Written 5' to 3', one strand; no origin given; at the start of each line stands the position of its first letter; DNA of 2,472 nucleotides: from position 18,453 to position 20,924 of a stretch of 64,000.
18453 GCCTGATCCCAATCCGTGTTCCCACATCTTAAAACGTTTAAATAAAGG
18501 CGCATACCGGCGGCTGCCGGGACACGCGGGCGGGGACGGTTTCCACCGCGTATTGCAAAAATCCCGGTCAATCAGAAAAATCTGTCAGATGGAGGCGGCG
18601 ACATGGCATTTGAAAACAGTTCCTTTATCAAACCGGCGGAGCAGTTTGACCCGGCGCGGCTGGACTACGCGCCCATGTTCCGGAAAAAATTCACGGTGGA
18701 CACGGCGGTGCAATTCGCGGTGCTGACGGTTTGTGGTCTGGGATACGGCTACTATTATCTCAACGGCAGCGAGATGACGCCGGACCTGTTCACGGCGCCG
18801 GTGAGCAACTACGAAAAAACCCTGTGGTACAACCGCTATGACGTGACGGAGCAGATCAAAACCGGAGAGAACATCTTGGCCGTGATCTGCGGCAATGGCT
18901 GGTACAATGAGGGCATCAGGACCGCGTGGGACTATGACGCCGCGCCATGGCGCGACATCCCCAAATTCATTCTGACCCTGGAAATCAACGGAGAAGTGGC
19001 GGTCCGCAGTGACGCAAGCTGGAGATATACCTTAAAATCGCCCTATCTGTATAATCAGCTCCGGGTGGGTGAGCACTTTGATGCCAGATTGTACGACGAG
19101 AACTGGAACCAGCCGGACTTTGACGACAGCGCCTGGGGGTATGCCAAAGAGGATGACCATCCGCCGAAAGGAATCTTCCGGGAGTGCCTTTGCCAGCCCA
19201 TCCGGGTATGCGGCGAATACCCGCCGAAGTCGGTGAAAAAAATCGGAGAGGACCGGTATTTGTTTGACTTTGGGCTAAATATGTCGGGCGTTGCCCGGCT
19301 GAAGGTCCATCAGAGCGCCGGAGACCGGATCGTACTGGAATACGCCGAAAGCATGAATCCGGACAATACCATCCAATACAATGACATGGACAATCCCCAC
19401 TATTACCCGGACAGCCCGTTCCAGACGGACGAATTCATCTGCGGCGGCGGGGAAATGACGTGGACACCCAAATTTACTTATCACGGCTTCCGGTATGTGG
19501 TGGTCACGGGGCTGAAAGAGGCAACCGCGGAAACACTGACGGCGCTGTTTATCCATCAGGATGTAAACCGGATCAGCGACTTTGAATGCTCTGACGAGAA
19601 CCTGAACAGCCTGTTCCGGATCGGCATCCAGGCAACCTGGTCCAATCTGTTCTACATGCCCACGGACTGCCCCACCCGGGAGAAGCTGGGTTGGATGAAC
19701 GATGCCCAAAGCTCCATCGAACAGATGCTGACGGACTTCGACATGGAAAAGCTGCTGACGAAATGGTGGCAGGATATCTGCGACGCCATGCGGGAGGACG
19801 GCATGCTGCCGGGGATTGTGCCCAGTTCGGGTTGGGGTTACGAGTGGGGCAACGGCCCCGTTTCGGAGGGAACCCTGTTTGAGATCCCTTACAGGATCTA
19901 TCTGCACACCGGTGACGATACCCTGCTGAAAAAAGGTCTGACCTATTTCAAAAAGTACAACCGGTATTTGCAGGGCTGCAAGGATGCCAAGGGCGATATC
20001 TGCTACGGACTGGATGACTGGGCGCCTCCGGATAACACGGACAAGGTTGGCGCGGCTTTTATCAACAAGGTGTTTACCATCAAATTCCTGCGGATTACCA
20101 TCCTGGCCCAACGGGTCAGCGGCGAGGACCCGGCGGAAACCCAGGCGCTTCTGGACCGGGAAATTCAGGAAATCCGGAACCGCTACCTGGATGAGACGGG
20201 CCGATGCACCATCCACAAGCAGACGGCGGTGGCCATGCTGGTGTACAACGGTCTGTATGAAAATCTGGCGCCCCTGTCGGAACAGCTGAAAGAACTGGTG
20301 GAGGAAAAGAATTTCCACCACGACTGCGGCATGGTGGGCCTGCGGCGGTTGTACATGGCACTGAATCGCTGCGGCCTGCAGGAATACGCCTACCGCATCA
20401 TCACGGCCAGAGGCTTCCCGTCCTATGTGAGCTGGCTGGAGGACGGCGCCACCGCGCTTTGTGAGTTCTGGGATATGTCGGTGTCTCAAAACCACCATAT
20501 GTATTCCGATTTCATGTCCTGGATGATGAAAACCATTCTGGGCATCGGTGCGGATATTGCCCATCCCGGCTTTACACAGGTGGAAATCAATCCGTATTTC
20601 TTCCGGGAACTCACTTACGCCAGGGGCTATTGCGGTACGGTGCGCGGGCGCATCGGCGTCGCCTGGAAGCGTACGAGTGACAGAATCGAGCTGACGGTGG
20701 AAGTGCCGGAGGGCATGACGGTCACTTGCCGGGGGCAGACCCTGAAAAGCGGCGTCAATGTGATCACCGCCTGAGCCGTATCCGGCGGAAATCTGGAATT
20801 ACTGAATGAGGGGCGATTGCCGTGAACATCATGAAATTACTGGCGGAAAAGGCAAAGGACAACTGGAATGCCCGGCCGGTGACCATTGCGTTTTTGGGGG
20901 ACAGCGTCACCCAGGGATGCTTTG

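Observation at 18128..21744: Intron-bracketed islet with foreign codon style carrying GH78 rhamnosidase, SGNH hydrolase and a truncated rpiB/lacAB-like gene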

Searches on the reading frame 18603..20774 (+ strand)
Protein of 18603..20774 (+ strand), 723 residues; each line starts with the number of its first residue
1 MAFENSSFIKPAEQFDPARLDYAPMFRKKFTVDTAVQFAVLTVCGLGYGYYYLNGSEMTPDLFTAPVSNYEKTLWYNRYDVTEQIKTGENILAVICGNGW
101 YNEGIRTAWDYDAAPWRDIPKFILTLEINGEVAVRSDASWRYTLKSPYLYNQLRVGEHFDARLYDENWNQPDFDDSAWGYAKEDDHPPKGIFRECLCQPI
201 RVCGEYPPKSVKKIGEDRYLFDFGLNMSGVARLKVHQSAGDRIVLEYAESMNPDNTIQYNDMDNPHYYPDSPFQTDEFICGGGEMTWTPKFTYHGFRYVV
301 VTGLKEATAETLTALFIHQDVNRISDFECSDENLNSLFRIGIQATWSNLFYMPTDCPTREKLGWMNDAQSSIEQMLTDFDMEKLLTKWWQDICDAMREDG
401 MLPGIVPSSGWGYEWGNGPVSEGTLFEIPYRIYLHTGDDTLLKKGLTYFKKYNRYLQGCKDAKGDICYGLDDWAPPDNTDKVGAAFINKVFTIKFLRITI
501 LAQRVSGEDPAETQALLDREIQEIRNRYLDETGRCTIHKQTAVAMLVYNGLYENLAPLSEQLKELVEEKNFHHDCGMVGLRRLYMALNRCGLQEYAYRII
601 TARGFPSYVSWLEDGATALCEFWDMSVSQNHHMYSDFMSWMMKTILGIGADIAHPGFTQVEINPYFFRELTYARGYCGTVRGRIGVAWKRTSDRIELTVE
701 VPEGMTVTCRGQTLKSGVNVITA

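Call 9: search_protein_families(library=pfam, proteins=[window:18603-20774:+], max_evalue=0.1)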
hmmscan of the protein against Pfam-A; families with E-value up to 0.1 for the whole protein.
window:18603-20774:+ (723 aa): 4 families
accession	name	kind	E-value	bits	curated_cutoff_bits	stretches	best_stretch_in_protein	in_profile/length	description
PF17389.8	Bac_rhamnosid6H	-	1.1e-57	196.3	24.5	1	323-645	2-339/339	Bacterial alpha-L-rhamnosidase 6 hairpin glycosidase domain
PF08531.16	Bac_rhamnosid_N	-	1e-33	117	25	1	36-202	3-170/172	Alpha-L-rhamnosidase N-terminal domain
PF05592.18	Bac_rhamnosid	-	8.5e-24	83.9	22.2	1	213-318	2-102/102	Bacterial alpha-L-rhamnosidase concanavalin-like domain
PF17390.7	Bac_rhamnosid_C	-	4.3e-10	39.7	22.1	1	654-708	6-60/78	Bacterial alpha-L-rhamnosidase C-terminal domain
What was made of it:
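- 18603..20774 (+): GH78 alpha-L-rhamnosidase, intact (723 aa). Pfam PF08531, PF05592, PF17389 and PF17390 (call 9).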

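Call 12: find_encoding_contigs(protein=window:18603-20774:+, flank=10000, max_places=10)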
Protein window:18603-20774:+ (723 aa): 2 contigs read that carry it; 2 places shown.
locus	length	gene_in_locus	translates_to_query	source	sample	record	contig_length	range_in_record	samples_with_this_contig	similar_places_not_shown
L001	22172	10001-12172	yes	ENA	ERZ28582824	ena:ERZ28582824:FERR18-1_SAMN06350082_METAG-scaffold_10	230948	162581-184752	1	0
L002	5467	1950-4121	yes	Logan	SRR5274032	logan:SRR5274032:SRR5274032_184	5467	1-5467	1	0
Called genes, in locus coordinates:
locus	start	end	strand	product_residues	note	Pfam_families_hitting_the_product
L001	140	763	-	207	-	PF13189:Cytidylate_kin2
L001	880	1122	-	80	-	-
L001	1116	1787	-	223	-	PF00574:CLP_protease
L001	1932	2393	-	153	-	PF01451:LMWPc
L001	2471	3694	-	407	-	PF01408:GFO_IDH_MocA, PF21252:Glyco_hydro_109_C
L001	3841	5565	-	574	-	PF23750:RsgI_M, PF03413:PepSY (weak), PF27330:IsaA-like_N (faint), PF03413:PepSY (weak)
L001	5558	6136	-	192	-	PF04542:Sigma70_r2, PF08281:Sigma70_r4_2, PF04545:Sigma70_r4 (weak)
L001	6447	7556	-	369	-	-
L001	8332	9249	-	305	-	-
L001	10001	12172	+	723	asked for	PF08531:Bac_rhamnosid_N, PF05592:Bac_rhamnosid, PF17389:Bac_rhamnosid6H, PF17390:Bac_rhamnosid_C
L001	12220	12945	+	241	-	PF25182:NonGDSL (weak), PF00657:Lipase_GDSL, PF13472:Lipase_GDSL_2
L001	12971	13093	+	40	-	-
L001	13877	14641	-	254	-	PF01656:CbiA, PF10609:ParA, PF13614:AAA_31 (weak)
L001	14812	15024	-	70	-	-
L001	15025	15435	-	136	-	PF12844:HTH_19, PF13560:HTH_31, PF01381:HTH_3, PF07022:Phage_CI_repr (weak), PF13412:HTH_24 (faint), PF13443:HTH_26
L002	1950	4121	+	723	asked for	PF08531:Bac_rhamnosid_N, PF05592:Bac_rhamnosid, PF17389:Bac_rhamnosid6H, PF17390:Bac_rhamnosid_C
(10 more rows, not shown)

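Call 17: find_homologous_proteins(query=window:18603-20774:+, max_evalue=1e-30)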
Query window:18603-20774:+ (723 aa): 1399 proteins with E <= 1e-30 among 6289 candidates; the best 120 are listed.
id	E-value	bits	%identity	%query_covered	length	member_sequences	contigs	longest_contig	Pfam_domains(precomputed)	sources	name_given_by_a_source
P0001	0.0e+0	1728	99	100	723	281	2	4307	PF17389.9,PF08531.17,PF17390.8,PF05592.19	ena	-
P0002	0.0e+0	1522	87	99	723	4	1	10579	PF17389.9,PF08531.17,PF17390.8,PF05592.19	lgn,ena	-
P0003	0.0e+0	1510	86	99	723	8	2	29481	PF17389.9,PF08531.17,PF17390.8,PF05592.19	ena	-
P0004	0.0e+0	1306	74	100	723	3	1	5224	PF17389.9,PF08531.17,PF17390.8,PF05592.19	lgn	-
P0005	0.0e+0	1273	71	100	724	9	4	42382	PF17389.9,PF08531.17,PF17390.8,PF05592.19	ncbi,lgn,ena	-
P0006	0.0e+0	1266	71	100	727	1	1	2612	PF17389.9,PF08531.17,PF17390.8,PF05592.19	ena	-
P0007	0.0e+0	1249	70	100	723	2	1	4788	PF17389.9,PF08531.17,PF17390.8,PF05592.19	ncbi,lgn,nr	ncbi:MAG: family 78 glycoside hydrolase catalytic domain [Clostridiales bacterium]|nr:family 78 glyc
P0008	0.0e+0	1106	64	99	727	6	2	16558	PF17389.9,PF08531.17,PF17390.8,PF05592.19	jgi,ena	-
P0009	0.0e+0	1092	62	100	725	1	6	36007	PF17389.9,PF08531.17,PF17390.8,PF05592.19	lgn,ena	-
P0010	0.0e+0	1081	63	99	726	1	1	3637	PF17389.9,PF08531.17,PF17390.8,PF05592.19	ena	-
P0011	0.0e+0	1068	61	100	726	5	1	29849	PF17389.9,PF08531.17,PF17390.8,PF05592.19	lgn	-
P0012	0.0e+0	1066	61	100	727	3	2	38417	PF17389.9,PF08531.17,PF17390.8,PF05592.19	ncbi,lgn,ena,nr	ncbi:MAG: family 78 glycoside hydrolase catalytic domain [Clostridia bacterium]|nr:family 78 glycosi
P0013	0.0e+0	1062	61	99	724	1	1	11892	PF17389.9,PF08531.17,PF05592.19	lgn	-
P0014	0.0e+0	1060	60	100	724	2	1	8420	PF17389.9,PF08531.17,PF17390.8,PF05592.19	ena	-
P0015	0.0e+0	1058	60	100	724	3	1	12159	PF17389.9,PF08531.17,PF17390.8,PF05592.19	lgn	-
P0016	0.0e+0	1032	59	100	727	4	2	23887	PF17389.9,PF08531.17,PF17390.8,PF05592.19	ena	-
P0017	0.0e+0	1026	59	99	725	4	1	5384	PF17389.9,PF08531.17,PF17390.8,PF05592.19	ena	-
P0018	0.0e+0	1025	60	99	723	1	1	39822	PF17389.9,PF08531.17,PF05592.19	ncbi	-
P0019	0.0e+0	1025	59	100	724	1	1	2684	PF17389.9,PF08531.17,PF17390.8,PF05592.19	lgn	-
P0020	0.0e+0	1015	58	100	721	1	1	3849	PF17389.9,PF08531.17,PF17390.8,PF05592.19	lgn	-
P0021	1.1e-294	997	59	100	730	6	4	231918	PF17389.9,PF08531.17,PF17390.8,PF05592.19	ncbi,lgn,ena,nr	ncbi:MAG: family 78 glycoside hydrolase catalytic domain [Clostridia bacterium]|nr:family 78 glycosi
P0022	9.9e-293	991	57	100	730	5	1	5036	PF17389.9,PF08531.17,PF17390.8,PF05592.19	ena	-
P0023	7.0e-292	988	56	100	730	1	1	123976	PF17389.9,PF08531.17,PF17390.8,PF05592.19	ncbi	-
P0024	8.1e-292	988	58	100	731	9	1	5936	PF17389.9,PF08531.17,PF17390.8,PF05592.19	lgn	-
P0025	1.0e-291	988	57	99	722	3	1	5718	PF17389.9,PF08531.17,PF17390.8,PF05592.19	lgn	-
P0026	1.5e-290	984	58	98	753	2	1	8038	PF17389.9,PF08531.17,PF17390.8,PF05592.19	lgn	-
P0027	1.7e-290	984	58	100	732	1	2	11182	PF17389.9,PF08531.17,PF17390.8,PF05592.19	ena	-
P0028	1.3e-289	981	57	100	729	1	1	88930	PF17389.9,PF08531.17,PF17390.8,PF05592.19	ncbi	-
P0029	2.1e-289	980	57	99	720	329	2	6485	PF17389.9,PF08531.17,PF17390.8,PF05592.19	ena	-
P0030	3.1e-289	979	57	100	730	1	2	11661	PF17389.9,PF08531.17,PF17390.8,PF05592.19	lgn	-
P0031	5.9e-289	979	56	99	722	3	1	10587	PF17389.9,PF08531.17,PF17390.8,PF05592.19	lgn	-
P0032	7.8e-289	978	56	100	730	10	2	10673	PF17389.9,PF08531.17,PF17390.8,PF05592.19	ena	-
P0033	2.8e-288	976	57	100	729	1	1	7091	PF17389.9,PF08531.17,PF17390.8,PF05592.19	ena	-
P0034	3.4e-288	976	57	100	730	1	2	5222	PF17389.9,PF08531.17,PF17390.8,PF05592.19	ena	-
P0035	1.0e-287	974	56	100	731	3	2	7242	PF17389.9,PF08531.17,PF17390.8,PF05592.19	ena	-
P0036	2.0e-287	973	57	99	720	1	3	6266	PF17389.9,PF08531.17,PF17390.8,PF05592.19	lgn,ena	-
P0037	3.7e-287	973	56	100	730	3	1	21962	PF17389.9,PF08531.17,PF17390.8,PF05592.19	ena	-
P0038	4.4e-287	972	57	99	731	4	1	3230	PF17389.9,PF08531.17,PF17390.8,PF05592.19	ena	-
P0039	1.6e-286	971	56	100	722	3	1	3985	PF17389.9,PF08531.17,PF17390.8,PF05592.19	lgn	-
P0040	2.5e-286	970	55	100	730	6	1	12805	PF17389.9,PF08531.17,PF17390.8,PF05592.19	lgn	-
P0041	3.1e-286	970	57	100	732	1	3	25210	PF17389.9,PF08531.17,PF17390.8,PF05592.19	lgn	-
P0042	4.2e-286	969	58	100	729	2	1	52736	PF17389.9,PF08531.17,PF17390.8,PF05592.19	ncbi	-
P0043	7.4e-286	968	56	100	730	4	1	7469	PF17389.9,PF08531.17,PF17390.8,PF05592.19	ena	-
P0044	1.7e-285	967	55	99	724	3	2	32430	PF17389.9,PF08531.17,PF17390.8,PF05592.19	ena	-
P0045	2.3e-283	960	56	100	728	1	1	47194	PF17389.9,PF08531.17,PF17390.8,PF05592.19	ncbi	-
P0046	3.6e-283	959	56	100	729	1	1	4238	PF17389.9,PF08531.17,PF17390.8,PF05592.19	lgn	-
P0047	7.3e-283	958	56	100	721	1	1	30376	PF17389.9,PF08531.17,PF17390.8,PF05592.19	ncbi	-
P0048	1.5e-282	957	56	100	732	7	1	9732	PF17389.9,PF08531.17,PF17390.8,PF05592.19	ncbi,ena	-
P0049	2.4e-281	953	56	99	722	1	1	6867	PF17389.9,PF08531.17,PF17390.8,PF05592.19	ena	-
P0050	4.3e-281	953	57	99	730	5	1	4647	PF17389.9,PF08531.17,PF17390.8,PF05592.19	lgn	-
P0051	6.7e-281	952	55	99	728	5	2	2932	PF17389.9,PF08531.17,PF17390.8,PF05592.19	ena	-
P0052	2.8e-280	950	55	99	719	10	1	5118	PF17389.9,PF08531.17,PF17390.8,PF05592.19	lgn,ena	-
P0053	2.8e-279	947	56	98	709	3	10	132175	PF17389.9,PF08531.17,PF17390.8,PF05592.19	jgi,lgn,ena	-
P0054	2.6e-278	943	56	99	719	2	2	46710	PF17389.9,PF08531.17,PF17390.8,PF05592.19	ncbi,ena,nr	ncbi:MAG: family 78 glycoside hydrolase catalytic domain [Clostridia bacterium]|nr:family 78 glycosi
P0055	8.4e-278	942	56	99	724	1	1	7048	PF17389.9,PF08531.17,PF17390.8,PF05592.19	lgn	-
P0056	1.2e-277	941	55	100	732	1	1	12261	PF17389.9,PF08531.17,PF17390.8,PF05592.19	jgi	jgi:alpha-L-rhamnosidase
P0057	3.8e-277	940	55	99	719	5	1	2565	PF17389.9,PF08531.17,PF17390.8,PF05592.19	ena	-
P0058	8.0e-277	938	56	99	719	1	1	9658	PF17389.9,PF08531.17,PF17390.8,PF05592.19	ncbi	-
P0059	1.0e-276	938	56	99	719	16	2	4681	PF17389.9,PF08531.17,PF17390.8,PF05592.19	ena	-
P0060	3.1e-276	936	56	100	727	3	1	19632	PF17389.9,PF08531.17,PF17390.8,PF05592.19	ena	-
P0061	3.3e-276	936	55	99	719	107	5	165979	PF17389.9,PF08531.17,PF17390.8,PF05592.19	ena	-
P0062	4.9e-276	936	54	99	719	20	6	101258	PF17389.9,PF08531.17,PF17390.8,PF05592.19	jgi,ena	-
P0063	7.4e-276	935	56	99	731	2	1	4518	PF17389.9,PF08531.17,PF05592.19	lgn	-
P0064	5.1e-275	932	56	99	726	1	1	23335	PF17389.9,PF08531.17,PF17390.8,PF05592.19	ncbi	-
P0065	6.4e-275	932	55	99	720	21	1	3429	PF17389.9,PF08531.17,PF17390.8,PF05592.19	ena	-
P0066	2.9e-274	930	55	99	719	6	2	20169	PF17389.9,PF08531.17,PF17390.8,PF05592.19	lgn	-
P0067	6.3e-274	929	55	100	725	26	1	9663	PF17389.9,PF08531.17,PF17390.8,PF05592.19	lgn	-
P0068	5.0e-273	926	55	100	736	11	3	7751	PF17389.9,PF08531.17,PF17390.8,PF05592.19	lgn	-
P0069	6.3e-273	926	55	100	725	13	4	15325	PF17389.9,PF08531.17,PF17390.8,PF05592.19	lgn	-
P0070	2.0e-272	924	54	100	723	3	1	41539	PF17389.9,PF08531.17,PF17390.8,PF05592.19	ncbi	-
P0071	3.2e-272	923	54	100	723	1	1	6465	PF17389.9,PF08531.17,PF17390.8,PF05592.19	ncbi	-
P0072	9.5e-272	922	54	99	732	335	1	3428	PF17389.9,PF08531.17,PF05592.19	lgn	-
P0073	2.1e-271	921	55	99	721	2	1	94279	PF17389.9,PF08531.17,PF17390.8,PF05592.19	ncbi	-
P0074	4.8e-271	919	54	99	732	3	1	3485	PF17389.9,PF08531.17,PF05592.19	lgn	-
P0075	5.4e-271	919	55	100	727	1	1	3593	PF17389.9,PF08531.17,PF17390.8,PF05592.19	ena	-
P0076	7.1e-271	919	54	100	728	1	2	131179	PF17389.9,PF08531.17,PF17390.8,PF05592.19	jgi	-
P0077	8.6e-271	918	55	99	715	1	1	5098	PF17389.9,PF08531.17,PF17390.8,PF05592.19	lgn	-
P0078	9.7e-271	918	54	99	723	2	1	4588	PF17389.9,PF08531.17,PF17390.8,PF05592.19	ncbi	-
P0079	3.8e-270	916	54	99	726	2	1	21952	PF17389.9,PF08531.17,PF05592.19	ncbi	-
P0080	4.1e-270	916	55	99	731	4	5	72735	PF17389.9,PF08531.17,PF17390.8,PF05592.19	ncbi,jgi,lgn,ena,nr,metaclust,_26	ncbi:MAG: family 78 glycoside hydrolase catalytic domain [Clostridiales bacterium]|jgi:alpha-L-rhamn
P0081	4.7e-270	916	56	99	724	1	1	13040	PF17389.9,PF08531.17,PF17390.8,PF05592.19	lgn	-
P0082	4.9e-270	916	54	100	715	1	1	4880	PF17389.9,PF08531.17,PF17390.8,PF05592.19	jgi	jgi:alpha-L-rhamnosidase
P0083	6.4e-270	916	55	99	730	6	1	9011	PF17389.9,PF08531.17,PF17390.8,PF05592.19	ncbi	-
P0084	1.2e-269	915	63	84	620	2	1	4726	PF17389.9,PF08531.17,PF05592.19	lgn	-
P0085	1.7e-269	914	54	99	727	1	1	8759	PF17389.9,PF08531.17,PF17390.8,PF05592.19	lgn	-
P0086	2.0e-269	914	55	100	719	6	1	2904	PF17389.9,PF08531.17,PF17390.8,PF05592.19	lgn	-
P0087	2.3e-269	914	55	99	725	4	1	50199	PF17389.9,PF08531.17,PF17390.8,PF05592.19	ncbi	-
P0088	3.1e-269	913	55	99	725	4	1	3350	PF17389.9,PF08531.17,PF17390.8,PF05592.19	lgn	-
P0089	7.1e-269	912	55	99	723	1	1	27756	PF17389.9,PF08531.17,PF17390.8,PF05592.19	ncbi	-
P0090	1.0e-268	912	55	99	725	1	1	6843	PF17389.9,PF08531.17,PF17390.8,PF05592.19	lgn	-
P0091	1.3e-268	911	53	100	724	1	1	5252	PF17389.9,PF08531.17,PF17390.8,PF05592.19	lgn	-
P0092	2.3e-268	910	54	99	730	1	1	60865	PF17389.9,PF08531.17,PF17390.8,PF05592.19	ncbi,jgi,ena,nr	ncbi:MAG: glycoside hydrolase family 78 protein [Oscillospiraceae bacterium]|nr:glycoside hydrolase 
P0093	4.2e-268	910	53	100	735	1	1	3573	PF17389.9,PF08531.17,PF17390.8,PF05592.19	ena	-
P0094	4.8e-268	909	55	100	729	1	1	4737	PF17389.9,PF08531.17,PF17390.8,PF05592.19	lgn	-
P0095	5.0e-268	909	56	100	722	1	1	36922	PF17389.9,PF08531.17,PF17390.8,PF05592.19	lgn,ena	-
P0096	1.3e-267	908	52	99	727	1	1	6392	PF17389.9,PF08531.17,PF17390.8,PF05592.19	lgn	-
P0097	2.1e-267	907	53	100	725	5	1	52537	PF17389.9,PF08531.17,PF17390.8,PF05592.19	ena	-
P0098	3.4e-267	907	54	99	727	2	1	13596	PF17389.9,PF08531.17,PF17390.8,PF05592.19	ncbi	-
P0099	3.4e-267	907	54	99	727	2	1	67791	PF17389.9,PF08531.17,PF17390.8,PF05592.19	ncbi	-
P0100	7.8e-267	905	52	99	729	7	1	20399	PF17389.9,PF08531.17,PF17390.8,PF05592.19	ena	-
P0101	1.1e-266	905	54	99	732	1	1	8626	PF17389.9,PF08531.17,PF05592.19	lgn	-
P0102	1.1e-266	905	55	99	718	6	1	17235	PF17389.9,PF08531.17,PF17390.8,PF05592.19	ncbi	-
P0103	3.5e-266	903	54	100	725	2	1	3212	PF17389.9,PF08531.17,PF17390.8,PF05592.19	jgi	-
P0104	5.0e-266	903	53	99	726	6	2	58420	PF17389.9,PF08531.17,PF17390.8,PF05592.19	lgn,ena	-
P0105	6.4e-266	902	54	100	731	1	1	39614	PF17389.9,PF08531.17,PF17390.8,PF05592.19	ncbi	-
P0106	1.9e-265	901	54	99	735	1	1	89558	PF17389.9,PF08531.17,PF17390.8,PF05592.19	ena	-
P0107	3.3e-265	900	55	99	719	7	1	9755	PF17389.9,PF08531.17,PF17390.8,PF05592.19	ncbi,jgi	jgi:alpha-L-rhamnosidase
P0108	5.6e-265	899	54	99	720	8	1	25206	PF17389.9,PF08531.17,PF17390.8,PF05592.19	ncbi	-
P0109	5.7e-265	899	53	100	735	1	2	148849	PF17389.9,PF08531.17,PF17390.8,PF05592.19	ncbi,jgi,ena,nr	ncbi:MAG: glycoside hydrolase family 78 protein [Oscillospiraceae bacterium]|nr:glycoside hydrolase 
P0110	8.4e-265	899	53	99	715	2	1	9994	PF17389.9,PF08531.17,PF17390.8,PF05592.19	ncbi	-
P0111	9.9e-265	898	53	100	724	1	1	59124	PF17389.9,PF08531.17,PF17390.8,PF05592.19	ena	-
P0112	1.7e-264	898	54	100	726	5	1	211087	PF17389.9,PF08531.17,PF17390.8,PF05592.19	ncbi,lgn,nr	ncbi:MAG: family 78 glycoside hydrolase catalytic domain [Clostridia bacterium]|nr:family 78 glycosi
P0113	3.9e-264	896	53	100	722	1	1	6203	PF17389.9,PF08531.17,PF17390.8,PF05592.19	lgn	-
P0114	4.9e-264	896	54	98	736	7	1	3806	PF17389.9,PF08531.17,PF17390.8,PF05592.19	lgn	-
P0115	5.3e-264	896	53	99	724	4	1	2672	PF17389.9,PF08531.17,PF17390.8,PF05592.19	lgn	-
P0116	6.0e-264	896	54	100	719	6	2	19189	PF17389.9,PF08531.17,PF17390.8,PF05592.19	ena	-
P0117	8.4e-264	895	55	99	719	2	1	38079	PF17389.9,PF08531.17,PF17390.8,PF05592.19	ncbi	-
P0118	9.7e-264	895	55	99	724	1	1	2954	PF17389.9,PF08531.17,PF17390.8,PF05592.19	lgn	-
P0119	1.3e-262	891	52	100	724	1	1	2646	PF17389.9,PF08531.17,PF17390.8,PF05592.19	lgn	-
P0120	2.5e-262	890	52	99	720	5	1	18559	PF17389.9,PF08531.17,PF17390.8,PF05592.19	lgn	-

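Call 18: find_encoding_contigs(protein=P0003, flank=10000, max_places=4)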
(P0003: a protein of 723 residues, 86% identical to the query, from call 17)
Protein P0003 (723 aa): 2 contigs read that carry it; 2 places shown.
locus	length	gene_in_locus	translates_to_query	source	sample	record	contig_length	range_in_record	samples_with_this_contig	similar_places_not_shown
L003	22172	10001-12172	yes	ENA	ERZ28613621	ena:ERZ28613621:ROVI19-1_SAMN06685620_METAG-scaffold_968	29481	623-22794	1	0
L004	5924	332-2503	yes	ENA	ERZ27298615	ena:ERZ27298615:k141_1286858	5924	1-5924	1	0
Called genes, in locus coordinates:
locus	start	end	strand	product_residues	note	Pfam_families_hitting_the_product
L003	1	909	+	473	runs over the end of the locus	PF13230:GATase_4 (faint), PF13522:GATase_6, PF13537:GATase_7, PF00156:Pribosyltran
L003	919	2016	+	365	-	PF00988:CPSase_sm_chain, PF00117:GATase, PF07722:Peptidase_C26 (faint)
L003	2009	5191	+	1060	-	PF25596:CPSase_L_D1, PF02786:CPSase_L_D2, PF02787:CPSase_L_D3, PF25596:CPSase_L_D1, PF02655:ATP-grasp_3, PF02786:CPSase_L_D2, PF02222:ATP-grasp, PF07478:Dala_Dala_lig_C, +6 more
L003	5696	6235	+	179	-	PF10050:DUF2284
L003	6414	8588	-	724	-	PF08531:Bac_rhamnosid_N, PF05592:Bac_rhamnosid, PF17389:Bac_rhamnosid6H, PF17390:Bac_rhamnosid_C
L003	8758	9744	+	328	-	PF00356:LacI, PF00532:Peripla_BP_1, PF13407:Peripla_BP_4, PF13377:Peripla_BP_3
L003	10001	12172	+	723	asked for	PF08531:Bac_rhamnosid_N, PF05592:Bac_rhamnosid, PF17389:Bac_rhamnosid6H, PF17390:Bac_rhamnosid_C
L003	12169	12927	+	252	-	PF25182:NonGDSL (weak), PF00657:Lipase_GDSL, PF13472:Lipase_GDSL_2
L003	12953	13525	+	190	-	PF02502:LacAB_rpiB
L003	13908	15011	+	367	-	PF08279:HTH_11 (weak), PF12802:MarR_2 (weak), PF13412:HTH_24, PF13545:HTH_Crp_2 (faint), PF00294:PfkB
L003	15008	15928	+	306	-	PF04227:Indigoidine_A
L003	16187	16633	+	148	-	PF13302:Acetyltransf_3, PF00583:Acetyltransf_1, PF13673:Acetyltransf_10 (faint), PF13508:Acetyltransf_7, PF08445:FR47 (weak)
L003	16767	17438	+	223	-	PF12844:HTH_19 (faint), PF13560:HTH_31, PF01381:HTH_3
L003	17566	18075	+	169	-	PF12822:ECF_trnsprt (weak), PF07456:Hpre_diP_synt_I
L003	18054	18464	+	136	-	PF00636:Ribonuclease_3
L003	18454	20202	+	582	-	PF05833:NFACT_N, PF05670:NFACT-R_1, PF18297:NFACT-R_2 (weak)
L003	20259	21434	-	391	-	PF01545:Cation_efflux, PF16916:ZT_dimer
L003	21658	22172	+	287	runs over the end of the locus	PF02645:DegV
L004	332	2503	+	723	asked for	PF08531:Bac_rhamnosid_N, PF05592:Bac_rhamnosid, PF17389:Bac_rhamnosid6H, PF17390:Bac_rhamnosid_C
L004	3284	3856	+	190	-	PF02502:LacAB_rpiB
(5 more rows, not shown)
